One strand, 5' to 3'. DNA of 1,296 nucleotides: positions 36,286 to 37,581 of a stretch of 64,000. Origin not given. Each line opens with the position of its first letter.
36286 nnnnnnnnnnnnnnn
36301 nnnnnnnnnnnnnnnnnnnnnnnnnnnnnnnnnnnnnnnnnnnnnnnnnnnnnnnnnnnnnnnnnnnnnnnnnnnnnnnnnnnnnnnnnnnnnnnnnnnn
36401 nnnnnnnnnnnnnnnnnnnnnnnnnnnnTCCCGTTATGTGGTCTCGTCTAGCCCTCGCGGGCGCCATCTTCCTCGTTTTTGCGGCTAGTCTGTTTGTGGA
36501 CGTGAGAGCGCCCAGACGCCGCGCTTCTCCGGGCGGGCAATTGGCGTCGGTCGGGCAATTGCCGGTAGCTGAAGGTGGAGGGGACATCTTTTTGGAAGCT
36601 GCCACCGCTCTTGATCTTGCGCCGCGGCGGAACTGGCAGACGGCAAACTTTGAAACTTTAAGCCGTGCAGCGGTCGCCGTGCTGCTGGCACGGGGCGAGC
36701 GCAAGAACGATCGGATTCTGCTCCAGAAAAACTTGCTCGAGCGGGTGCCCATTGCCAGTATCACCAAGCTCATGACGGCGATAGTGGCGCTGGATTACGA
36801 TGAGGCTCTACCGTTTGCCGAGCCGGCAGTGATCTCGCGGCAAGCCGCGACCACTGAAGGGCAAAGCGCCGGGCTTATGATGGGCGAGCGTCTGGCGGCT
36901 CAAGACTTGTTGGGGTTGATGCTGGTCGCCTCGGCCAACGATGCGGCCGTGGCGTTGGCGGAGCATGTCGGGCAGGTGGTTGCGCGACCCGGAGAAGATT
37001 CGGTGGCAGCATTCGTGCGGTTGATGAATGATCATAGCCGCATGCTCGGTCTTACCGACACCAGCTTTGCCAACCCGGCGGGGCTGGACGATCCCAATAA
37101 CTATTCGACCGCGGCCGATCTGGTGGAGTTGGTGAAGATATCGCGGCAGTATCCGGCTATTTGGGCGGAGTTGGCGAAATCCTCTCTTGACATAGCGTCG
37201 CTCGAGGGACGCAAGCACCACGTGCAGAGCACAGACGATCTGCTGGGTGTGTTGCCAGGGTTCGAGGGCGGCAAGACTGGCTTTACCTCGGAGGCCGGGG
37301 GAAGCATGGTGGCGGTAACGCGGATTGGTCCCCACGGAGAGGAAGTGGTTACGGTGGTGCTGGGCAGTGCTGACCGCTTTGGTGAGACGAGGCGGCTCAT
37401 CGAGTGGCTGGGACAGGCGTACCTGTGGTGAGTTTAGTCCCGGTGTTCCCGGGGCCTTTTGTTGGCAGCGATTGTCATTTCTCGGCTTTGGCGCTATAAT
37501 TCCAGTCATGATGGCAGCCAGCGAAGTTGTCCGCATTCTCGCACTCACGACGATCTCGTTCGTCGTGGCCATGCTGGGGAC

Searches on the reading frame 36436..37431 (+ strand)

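Call 19: search_protein_families(library=phrogs, proteins=[window:36436-37431:+], max_evalue=0.01)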
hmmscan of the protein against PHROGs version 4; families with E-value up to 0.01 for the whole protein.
window:36436-37431:+ (331 aa): 2 families
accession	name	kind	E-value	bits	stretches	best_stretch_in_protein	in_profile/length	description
phrog_5304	-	other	8.8e-33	114.5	1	75-327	24-271/386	peptidase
phrog_14881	-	unknown function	2.8e-06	27.9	1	89-210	52-169/289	-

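Call 21: search_protein_families(library=pfam, proteins=[window:36436-37431:+], max_evalue=0.001)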
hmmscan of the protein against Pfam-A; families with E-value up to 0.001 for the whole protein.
window:36436-37431:+ (331 aa): 2 families
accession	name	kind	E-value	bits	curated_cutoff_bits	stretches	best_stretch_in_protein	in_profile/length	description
PF00768.25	Peptidase_S11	-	8.2e-42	143.7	27.6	1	88-311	19-237/239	D-alanyl-D-alanine carboxypeptidase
PF13354.11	Beta-lactamase2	-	0.00014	21.7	22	1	99-233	16-143/214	Beta-lactamase enzyme family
